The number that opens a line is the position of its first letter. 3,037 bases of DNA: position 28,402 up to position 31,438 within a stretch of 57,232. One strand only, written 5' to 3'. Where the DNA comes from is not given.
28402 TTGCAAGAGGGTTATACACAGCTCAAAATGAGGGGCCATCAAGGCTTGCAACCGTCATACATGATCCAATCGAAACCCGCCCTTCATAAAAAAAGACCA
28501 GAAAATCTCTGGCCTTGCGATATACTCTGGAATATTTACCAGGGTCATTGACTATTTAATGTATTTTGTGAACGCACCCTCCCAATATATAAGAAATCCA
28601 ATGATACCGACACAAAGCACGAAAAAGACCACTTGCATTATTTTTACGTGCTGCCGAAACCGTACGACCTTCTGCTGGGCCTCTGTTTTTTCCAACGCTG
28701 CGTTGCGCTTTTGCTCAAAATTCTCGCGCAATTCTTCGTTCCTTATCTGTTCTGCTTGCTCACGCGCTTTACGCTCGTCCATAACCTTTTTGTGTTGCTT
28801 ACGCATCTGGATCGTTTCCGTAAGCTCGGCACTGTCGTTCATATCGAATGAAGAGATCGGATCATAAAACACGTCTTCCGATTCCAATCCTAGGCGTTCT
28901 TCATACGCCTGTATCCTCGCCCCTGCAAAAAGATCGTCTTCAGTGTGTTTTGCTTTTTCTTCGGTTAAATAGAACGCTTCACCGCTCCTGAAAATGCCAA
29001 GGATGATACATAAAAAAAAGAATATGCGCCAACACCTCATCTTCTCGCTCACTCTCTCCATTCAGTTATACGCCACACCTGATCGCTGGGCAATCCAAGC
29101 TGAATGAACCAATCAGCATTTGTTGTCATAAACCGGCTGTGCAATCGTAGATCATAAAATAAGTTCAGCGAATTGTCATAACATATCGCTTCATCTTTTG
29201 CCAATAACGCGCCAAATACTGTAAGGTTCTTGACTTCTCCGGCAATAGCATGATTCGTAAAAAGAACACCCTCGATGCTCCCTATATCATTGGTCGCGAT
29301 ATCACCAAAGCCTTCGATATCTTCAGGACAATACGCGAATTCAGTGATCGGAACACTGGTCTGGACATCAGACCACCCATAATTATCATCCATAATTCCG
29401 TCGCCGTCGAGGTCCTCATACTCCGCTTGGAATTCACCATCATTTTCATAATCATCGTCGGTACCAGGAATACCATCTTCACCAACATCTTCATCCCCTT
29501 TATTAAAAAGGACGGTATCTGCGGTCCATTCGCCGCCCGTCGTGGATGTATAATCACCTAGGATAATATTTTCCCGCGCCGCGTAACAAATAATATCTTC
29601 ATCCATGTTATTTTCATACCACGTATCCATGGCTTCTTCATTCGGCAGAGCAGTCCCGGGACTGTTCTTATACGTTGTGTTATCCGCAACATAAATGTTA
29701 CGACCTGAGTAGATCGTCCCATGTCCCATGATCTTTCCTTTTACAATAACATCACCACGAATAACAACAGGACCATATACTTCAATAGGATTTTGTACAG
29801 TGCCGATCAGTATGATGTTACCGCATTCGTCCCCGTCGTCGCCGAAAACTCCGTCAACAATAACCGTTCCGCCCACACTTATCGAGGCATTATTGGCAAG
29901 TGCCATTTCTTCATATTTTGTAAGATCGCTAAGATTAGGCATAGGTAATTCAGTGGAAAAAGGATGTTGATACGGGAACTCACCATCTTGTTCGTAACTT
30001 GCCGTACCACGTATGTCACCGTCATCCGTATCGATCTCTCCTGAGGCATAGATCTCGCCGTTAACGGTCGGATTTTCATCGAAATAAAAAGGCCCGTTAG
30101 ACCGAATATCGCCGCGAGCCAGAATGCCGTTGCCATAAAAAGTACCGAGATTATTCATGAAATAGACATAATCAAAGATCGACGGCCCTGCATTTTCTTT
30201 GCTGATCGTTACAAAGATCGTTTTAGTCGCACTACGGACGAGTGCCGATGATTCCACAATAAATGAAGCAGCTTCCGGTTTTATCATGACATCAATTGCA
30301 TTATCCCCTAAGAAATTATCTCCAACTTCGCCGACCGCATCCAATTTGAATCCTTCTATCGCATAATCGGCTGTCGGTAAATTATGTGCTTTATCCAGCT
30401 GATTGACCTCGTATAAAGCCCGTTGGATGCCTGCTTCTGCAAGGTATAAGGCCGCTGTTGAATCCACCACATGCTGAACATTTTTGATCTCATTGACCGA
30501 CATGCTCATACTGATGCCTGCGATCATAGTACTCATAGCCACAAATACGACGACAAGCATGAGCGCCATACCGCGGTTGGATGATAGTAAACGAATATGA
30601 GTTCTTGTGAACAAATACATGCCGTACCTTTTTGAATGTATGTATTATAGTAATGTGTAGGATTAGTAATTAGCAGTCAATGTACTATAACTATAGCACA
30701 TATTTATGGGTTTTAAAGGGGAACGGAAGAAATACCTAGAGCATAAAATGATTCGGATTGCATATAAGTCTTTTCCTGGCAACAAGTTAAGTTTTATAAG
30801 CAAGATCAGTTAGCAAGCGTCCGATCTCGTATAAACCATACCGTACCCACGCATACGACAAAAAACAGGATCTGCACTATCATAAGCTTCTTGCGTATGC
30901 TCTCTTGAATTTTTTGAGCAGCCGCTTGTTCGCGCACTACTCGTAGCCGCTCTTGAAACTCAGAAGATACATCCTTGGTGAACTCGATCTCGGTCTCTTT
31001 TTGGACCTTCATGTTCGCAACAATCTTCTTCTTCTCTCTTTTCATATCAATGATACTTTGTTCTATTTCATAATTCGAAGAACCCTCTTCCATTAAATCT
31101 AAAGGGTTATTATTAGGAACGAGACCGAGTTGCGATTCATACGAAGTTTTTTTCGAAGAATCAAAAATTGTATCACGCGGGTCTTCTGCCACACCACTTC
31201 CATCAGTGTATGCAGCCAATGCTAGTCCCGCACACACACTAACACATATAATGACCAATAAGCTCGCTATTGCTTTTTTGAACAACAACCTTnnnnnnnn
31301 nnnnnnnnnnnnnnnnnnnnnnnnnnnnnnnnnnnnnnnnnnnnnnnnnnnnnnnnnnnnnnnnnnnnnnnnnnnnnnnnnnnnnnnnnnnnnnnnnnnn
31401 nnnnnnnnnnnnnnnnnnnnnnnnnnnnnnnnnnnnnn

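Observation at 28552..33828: Minor-pilin cluster carrying a tandemly duplicated two-gene module (large PilX/GspK-like protein + coiled-coil membrane protein)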

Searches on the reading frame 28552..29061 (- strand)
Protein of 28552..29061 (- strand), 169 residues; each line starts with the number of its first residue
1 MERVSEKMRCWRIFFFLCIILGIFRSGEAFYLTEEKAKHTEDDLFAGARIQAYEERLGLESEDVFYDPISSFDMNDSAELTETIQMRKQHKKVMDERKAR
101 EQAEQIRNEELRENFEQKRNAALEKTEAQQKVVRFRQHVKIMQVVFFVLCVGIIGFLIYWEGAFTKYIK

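Call 3: search_protein_families(library=pfam, proteins=[window:28552-29061:-], max_evalue=1)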
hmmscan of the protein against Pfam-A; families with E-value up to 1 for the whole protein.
window:28552-29061:- (169 aa): 5 families
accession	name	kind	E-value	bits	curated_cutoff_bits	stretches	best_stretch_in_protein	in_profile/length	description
PF04678.18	MCU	-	0.017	15.7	30.8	1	75-161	28-114/177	Mitochondrial calcium uniporter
PF20701.3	HetE-N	-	0.033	14.9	25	1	75-138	18-82/102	Het-E N-terminal domain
PF15275.11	PEHE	-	0.042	14.8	34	1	87-143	33-91/127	PEHE domain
PF04088.18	Peroxin-13_N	-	0.091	13.4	22.3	1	85-153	67-138/146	Peroxin 13, N-terminal region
PF01956.21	EMC3_TMCO1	-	0.17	12.1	27.1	1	83-129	32-78/169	Integral membrane protein EMC3/TMCO1-like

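Call 4: search_protein_families(library=ncbifam, proteins=[window:28552-29061:-], max_evalue=1)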
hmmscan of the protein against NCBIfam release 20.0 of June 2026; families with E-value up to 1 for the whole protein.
window:28552-29061:- (169 aa): 1 family
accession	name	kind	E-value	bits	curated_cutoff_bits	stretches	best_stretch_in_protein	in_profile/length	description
NF037962.1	arsenic_eff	subfamily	0.021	14.2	100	1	84-162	120-199/287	arsenic efflux protein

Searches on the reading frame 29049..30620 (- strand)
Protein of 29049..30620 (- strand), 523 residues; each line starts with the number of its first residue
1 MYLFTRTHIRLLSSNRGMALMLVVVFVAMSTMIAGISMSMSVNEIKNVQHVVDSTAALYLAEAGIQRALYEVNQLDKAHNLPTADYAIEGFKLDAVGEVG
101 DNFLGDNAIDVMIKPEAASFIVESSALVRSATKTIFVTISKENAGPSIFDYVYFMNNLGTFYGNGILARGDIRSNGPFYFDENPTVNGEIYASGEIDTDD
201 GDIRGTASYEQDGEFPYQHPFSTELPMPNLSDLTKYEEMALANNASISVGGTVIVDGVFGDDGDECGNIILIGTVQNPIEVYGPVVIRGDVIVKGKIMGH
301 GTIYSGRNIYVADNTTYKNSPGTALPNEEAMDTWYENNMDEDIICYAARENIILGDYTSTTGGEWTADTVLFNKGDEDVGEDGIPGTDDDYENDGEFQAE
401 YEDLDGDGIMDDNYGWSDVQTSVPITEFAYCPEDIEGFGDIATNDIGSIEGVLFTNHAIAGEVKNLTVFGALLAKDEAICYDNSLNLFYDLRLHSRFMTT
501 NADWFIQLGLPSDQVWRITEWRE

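Call 3: search_protein_families(library=pfam, proteins=[window:29049-30620:-], max_evalue=1)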
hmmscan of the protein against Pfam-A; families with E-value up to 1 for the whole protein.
window:29049-30620:- (523 aa): 1 family
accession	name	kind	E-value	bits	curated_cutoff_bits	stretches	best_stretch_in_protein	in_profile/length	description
PF14341.11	PilX_N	-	0.9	10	25.5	0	16-65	1-50/51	PilX N-terminal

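Call 4: search_protein_families(library=ncbifam, proteins=[window:29049-30620:-], max_evalue=1)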
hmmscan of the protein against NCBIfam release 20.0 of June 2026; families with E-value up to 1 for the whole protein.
window:29049-30620:- (523 aa): 3 families
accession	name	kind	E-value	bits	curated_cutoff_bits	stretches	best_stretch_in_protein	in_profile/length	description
NF051896.1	tapirin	equivalog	0.0038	15.6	600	1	12-80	14-83/660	cellulose-binding protein tapirin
NF037980.1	T2SS_GspK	equivalog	0.19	11.2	130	1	16-70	2-56/307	type II secretion system minor pseudopilin GspK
NF038257.2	exopoly_VpsP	subfamily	0.21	11.2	125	1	19-69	9-61/213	VpsP family polysaccharide biosynthesis protein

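Call 46: find_homologous_proteins(query=window:29049-30620:-, max_evalue=1e-30)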
Query window:29049-30620:- (523 aa): 121 proteins with E <= 1e-30 among 8000 candidates; the best 120 are listed.
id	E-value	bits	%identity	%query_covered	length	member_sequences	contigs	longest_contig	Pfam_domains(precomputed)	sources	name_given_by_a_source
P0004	0.0e+0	1189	100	100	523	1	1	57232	-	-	-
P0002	9.7e-215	732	63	98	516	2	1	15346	-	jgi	jgi:hypothetical protein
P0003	5.8e-209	713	62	98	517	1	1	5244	-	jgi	jgi:hypothetical protein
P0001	1.0e-200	686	59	98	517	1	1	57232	-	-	-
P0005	3.3e-139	483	46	98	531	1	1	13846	-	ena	-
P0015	1.1e-135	471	47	97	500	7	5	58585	-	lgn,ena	-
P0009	4.8e-135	469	46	97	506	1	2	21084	-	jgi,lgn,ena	-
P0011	2.4e-134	467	46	97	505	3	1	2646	-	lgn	-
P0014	9.2e-134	465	46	97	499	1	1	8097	-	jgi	jgi:hypothetical protein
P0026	2.9e-133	463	45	97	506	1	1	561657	-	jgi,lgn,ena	-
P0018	5.1e-133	462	47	97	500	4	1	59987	-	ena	-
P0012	1.4e-132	461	46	97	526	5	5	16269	-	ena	-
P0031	1.7e-132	461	45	98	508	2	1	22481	-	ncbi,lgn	ncbi:MAG: pilus assembly PilX N-terminal domain-containing protein [Candidatus Omnitrophota bacteriu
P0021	1.2e-131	458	46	97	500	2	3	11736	-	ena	-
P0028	1.4e-130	454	45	99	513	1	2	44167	-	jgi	jgi:hypothetical protein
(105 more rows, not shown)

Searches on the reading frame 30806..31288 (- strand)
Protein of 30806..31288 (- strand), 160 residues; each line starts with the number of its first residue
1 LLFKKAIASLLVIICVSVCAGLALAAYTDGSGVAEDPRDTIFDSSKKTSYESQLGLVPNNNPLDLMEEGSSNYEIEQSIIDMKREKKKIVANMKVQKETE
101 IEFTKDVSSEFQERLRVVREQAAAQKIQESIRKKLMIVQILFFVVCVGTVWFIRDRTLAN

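Call 3: search_protein_families(library=pfam, proteins=[window:30806-31288:-], max_evalue=1)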
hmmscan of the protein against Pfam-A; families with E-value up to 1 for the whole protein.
window:30806-31288:- (160 aa): 5 families
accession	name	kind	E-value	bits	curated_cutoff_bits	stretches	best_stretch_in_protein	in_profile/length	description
PF15168.11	TRIQK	-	0.015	15.7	27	1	114-154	31-72/79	Triple QxxK/R motif-containing protein family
PF04956.18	TrbC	-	0.027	15.1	27.9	0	122-155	39-72/98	TrbC/VIRB2 pilin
PF14849.12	YidC_periplas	-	0.035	14.5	24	1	36-108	36-107/283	YidC periplasmic domain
PF04791.21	LMBR1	-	0.043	13.1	31.9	0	12-68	162-193/510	LMBR1-like membrane protein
PF05961.16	Chordopox_A13L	-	0.13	13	24.1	0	10-52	6-52/69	Chordopoxvirus A13L protein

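Call 4: search_protein_families(library=ncbifam, proteins=[window:30806-31288:-], max_evalue=1)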
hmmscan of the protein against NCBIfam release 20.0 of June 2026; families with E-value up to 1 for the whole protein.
window:30806-31288:- (160 aa): 2 families
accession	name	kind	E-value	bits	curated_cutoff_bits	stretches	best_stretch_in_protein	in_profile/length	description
NF011855.0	PRK15327.1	equivalog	0.00062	19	508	1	70-150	78-159/394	PrgH/EprH family type III secretion inner membrane ring protein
NF040942.2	hypo_ExtJ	equivalog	0.73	10.3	52.5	1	4-30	2-28/77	selenite/tellurite reduction operon protein ExtJ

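Call 41: search_protein_families(library=pfam, alignment_id=A2, max_evalue=0.01)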
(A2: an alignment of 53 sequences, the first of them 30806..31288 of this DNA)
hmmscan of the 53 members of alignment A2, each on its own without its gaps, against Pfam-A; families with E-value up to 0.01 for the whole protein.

A. member 1, window:30806-31288:- (160 aa): 0 families

B. families by the number of members that match (of 53 scanned): 14 families
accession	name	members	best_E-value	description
PF01102.23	Glycophorin_A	1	3e-05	Glycophorin A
PF14851.11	FAM176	1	0.00091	FAM176 family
PF16165.10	Ferlin_C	1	0.0018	Ferlin C-terminus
PF09716.15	ETRAMP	1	0.0018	Malarial early transcribed membrane protein (ETRAMP)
PF06589.16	CRA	1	0.0022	Circumsporozoite-related antigen (CRA)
PF16250.10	DUF4907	1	0.0033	Domain of unknown function (DUF4907)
PF20456.3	DUF6709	1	0.0037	Family of unknown function (DUF6709)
PF05808.16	Podoplanin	1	0.0059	Podoplanin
PF15393.11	DUF4615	1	0.0075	Domain of unknown function (DUF4615)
PF11169.13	DUF2956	1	0.0083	Protein of unknown function (DUF2956)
PF02388.22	FemAB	1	0.0085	FemAB family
PF13858.11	DUF4199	1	0.0087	Protein of unknown function (DUF4199)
PF06195.18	DUF996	1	0.0092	Protein of unknown function (DUF996)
PF03994.20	DUF350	1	0.0095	Domain of Unknown Function (DUF350)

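Call 42: search_protein_families(library=ncbifam, alignment_id=A2, max_evalue=0.01)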
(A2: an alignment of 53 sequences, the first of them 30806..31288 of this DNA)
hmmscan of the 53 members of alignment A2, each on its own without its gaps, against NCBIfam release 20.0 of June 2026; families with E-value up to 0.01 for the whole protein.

A. member 1, window:30806-31288:- (160 aa): 1 family
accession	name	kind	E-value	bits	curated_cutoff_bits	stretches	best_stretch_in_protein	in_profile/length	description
NF011855.0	PRK15327.1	equivalog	0.00062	19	508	1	70-150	78-159/394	PrgH/EprH family type III secretion inner membrane ring protein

B. families by the number of members that match (of 53 scanned): 16 families
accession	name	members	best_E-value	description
NF033512.1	T2SS_chap_CpaB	1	6.1e-05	metalloprotease secretion chaperone CpaB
TIGR04526.1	predic_Ig_block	1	0.00029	putative immunoglobulin-blocking virulence protein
NF047351.1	lipase_YSIRK_Sa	1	0.0003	YSIRK-targeted triacylglycerol lipase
NF004411.0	PRK05759.1-2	1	0.00042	F0F1 ATP synthase subunit B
NF011855.0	PRK15327.1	1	0.00062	PrgH/EprH family type III secretion inner membrane ring protein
NF047528.1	LIMLP_03685_anti-sigma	1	0.00091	LIMLP_03685 family anti-sigma factor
NF058571.1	GVDTG_CTERM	1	0.0013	GVDTG sorting domain-containing protein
TIGR03927.1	T7SS_EssA_Firm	1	0.0014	type VII secretion protein EssA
TIGR02794.1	tolA_full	1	0.0017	cell envelope integrity protein TolA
NF004413.0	PRK05759.1-4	1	0.0049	F0F1 ATP synthase subunit B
NF050013.1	HpsJ_like_A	1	0.0059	HpsJ-like protein, cyanoexosortase A-associated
TIGR01241.2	FtsH_fam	1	0.0064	ATP-dependent zinc metalloprotease FtsH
NF041056.1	ryptide_ex_MFS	1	0.0086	ryptide export MFS transporter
NF039170.1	SdrH_fam_CTERM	1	0.009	SdrH family protein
NF041479.2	spor_membprot_YtrI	1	0.0092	sporulation membrane protein YtrI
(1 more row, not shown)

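Call 50: find_homologous_proteins(query=A2, max_evalue=0.001)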
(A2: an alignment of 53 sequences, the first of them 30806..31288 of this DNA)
Query A2 (53 sequences) (160 aa, profile of the alignment): 21 proteins with E <= 0.001 among 8000 candidates.
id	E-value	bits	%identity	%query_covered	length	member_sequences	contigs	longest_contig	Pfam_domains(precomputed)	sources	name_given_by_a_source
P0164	5.3e-18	84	-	-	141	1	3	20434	-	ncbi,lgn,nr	ncbi:MAG: hypothetical protein HYR88_19025 [Verrucomicrobia bacterium]|nr:hypothetical protein [Verr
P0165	4.1e-16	78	-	-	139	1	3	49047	-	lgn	-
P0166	1.1e-15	76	-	-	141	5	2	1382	-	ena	-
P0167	2.3e-15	75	-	-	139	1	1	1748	-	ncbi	-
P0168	1.5e-14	73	-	-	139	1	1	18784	-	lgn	-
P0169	4.0e-14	71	-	-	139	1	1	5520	-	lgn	-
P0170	1.1e-12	67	33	26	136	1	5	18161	-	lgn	-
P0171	1.3e-12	66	-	-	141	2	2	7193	-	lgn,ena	-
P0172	2.0e-12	66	-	-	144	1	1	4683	-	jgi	-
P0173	2.8e-12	65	22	79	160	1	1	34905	-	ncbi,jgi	ncbi:MAG: hypothetical protein ACI97A_001538 [Planctomycetota bacterium]|jgi:hypothetical protein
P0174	3.5e-12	65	-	-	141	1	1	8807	-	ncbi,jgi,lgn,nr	ncbi:MAG: hypothetical protein FJ405_05360 [Verrucomicrobia bacterium]|nr:hypothetical protein [Verr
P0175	1.1e-11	63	-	-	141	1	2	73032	-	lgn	-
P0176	5.4e-11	61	-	-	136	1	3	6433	-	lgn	-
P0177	3.4e-10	59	-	-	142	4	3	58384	-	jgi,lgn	-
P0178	4.1e-10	58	-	-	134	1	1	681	-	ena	-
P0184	3.4e-5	42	99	94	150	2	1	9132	-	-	-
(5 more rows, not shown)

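Call 68: predict_structure(alignment_id=A4)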
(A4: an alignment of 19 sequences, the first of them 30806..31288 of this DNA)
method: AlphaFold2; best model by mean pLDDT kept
length: 160 residues; sequences in the alignment: 19
mean_pLDDT: 80.9   pTM: 0.34
mean pLDDT of the five models: 80.9, 79.3, 76.1, 73.7, 72.6
residues with pLDDT >= 90: 91; 70-90: 22; 50-70: 36; < 50: 11
segments of 3 or more residues with pLDDT < 50: 58-64
pLDDT, mean of each block of 10 residues (from residue 1): 86 93 69 53 56 52 50 83 95 95 94 93 93 95 97 90
secondary structure, 60 per line:
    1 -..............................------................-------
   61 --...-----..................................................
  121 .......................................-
elements in order: H2-31 H38-53 H71-159

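Call 70: find_encoding_contigs(protein=P0184, flank=10000, max_places=4)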
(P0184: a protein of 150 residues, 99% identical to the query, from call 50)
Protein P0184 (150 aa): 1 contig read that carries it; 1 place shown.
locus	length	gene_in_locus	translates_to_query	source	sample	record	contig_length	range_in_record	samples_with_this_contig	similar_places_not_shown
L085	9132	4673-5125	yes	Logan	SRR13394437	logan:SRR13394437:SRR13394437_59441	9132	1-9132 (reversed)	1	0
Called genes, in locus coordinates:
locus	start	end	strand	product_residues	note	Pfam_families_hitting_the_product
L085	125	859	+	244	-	PF01416:PseudoU_synth_1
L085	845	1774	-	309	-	PF06325:PrmA, PF05175:MTS, PF01170:UPF0020 (faint), PF13649:Methyltransf_25 (weak), PF13847:Methyltransf_31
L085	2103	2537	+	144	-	-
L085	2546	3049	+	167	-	PF07963:N_methyl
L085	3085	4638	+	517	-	-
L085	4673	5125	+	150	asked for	-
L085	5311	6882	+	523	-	-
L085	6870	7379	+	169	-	-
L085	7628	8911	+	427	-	PF01408:GFO_IDH_MocA (weak), PF03447:NAD_binding_3, PF00742:Homoserine_dh, PF01842:ACT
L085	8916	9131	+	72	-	?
